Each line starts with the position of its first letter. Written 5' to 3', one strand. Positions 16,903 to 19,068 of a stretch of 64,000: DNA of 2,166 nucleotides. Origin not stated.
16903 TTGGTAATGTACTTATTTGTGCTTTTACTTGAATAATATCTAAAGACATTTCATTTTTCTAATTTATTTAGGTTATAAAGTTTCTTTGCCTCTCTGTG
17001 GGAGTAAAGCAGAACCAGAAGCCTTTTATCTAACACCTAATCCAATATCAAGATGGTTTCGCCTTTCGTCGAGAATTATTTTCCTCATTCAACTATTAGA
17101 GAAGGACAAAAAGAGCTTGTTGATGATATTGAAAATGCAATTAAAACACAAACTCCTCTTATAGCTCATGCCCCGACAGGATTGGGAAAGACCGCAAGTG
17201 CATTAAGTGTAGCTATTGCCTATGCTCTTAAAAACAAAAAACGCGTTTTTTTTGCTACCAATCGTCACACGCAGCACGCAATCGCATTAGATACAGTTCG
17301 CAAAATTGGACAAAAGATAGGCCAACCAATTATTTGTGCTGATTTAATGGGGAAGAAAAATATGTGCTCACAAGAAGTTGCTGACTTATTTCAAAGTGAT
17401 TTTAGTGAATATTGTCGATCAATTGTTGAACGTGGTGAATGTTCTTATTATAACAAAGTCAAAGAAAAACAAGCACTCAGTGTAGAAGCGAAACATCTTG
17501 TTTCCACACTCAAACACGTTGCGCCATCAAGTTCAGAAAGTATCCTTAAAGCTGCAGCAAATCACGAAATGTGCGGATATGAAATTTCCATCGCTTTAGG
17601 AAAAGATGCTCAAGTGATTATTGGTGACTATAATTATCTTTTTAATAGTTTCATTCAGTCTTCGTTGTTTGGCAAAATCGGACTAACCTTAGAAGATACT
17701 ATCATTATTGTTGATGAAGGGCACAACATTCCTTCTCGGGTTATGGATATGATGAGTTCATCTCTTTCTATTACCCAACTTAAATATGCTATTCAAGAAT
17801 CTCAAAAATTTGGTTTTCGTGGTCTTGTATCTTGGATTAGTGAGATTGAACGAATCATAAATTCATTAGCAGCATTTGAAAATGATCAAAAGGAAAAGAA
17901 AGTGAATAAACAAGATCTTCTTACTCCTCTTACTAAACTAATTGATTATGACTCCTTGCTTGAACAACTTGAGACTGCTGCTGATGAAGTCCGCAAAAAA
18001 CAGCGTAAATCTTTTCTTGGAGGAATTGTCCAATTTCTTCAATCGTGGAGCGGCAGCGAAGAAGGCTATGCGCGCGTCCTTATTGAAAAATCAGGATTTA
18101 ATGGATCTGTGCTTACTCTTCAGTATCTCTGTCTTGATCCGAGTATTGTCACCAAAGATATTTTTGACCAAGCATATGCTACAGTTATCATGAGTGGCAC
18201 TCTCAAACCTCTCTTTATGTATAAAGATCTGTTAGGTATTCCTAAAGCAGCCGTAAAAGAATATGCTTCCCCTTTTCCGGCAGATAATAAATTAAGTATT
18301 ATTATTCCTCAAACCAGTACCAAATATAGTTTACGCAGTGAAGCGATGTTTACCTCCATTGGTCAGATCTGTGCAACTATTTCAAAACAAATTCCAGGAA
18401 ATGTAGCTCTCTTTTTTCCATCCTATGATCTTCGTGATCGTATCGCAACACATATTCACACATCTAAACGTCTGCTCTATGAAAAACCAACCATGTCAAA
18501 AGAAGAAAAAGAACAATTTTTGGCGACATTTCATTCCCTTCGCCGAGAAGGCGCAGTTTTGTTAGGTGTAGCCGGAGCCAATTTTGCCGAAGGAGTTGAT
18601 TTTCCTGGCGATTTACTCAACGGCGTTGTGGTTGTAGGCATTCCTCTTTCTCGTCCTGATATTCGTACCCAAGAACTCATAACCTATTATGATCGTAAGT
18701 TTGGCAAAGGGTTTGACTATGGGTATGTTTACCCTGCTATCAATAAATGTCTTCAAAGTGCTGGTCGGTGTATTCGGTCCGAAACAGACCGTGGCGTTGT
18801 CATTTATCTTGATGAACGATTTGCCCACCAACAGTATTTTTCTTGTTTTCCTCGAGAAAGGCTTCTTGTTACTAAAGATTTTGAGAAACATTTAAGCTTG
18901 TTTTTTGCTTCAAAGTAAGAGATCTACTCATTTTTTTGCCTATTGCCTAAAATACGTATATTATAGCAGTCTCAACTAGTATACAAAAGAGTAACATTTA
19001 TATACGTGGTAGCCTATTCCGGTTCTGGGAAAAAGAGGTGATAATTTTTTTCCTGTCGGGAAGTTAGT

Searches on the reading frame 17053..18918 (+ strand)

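Call 9: search_protein_families(library=ncbifam, proteins=[window:17053-18918:+])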
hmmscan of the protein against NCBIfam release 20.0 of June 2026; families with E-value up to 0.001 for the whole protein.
window:17053-18918:+ (621 aa): 7 families
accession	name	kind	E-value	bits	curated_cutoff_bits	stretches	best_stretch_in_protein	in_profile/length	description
TIGR00604.1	rad3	subfamily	1.4e-75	255.3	246.95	2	302-596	368-682/706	DNA repair helicase (rad3)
NF053712.1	repair_DEAH_YoaA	equivalog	2.2e-37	129.1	680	1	10-599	14-609/630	DNA repair helicase YoaA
NF005981.0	PRK08074.1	equivalog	4.9e-34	117.5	789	2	366-599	665-904/931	ATP-dependent DNA helicase DinG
NF008729.0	PRK11747.1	equivalog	1.9e-33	115.9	598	2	367-595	455-686/703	ATP-dependent DNA helicase DinG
TIGR01407.1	dinG_rel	hypoth_equivalog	1.1e-32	113.3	547.7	2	277-597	540-861/889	putative DnaQ family exonuclease/DinG family helicase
TIGR03117.2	cas_csf4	equivalog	4.5e-14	51.6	400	2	13-161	127-273/800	type IV CRISPR-associated DEAD/DEAH-box helicase Csf4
NF005569.0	PRK07246.1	equivalog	3.4e-08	32.3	794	1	497-596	692-790/820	bifunctional DnaQ family exonuclease/ATP-dependent helicase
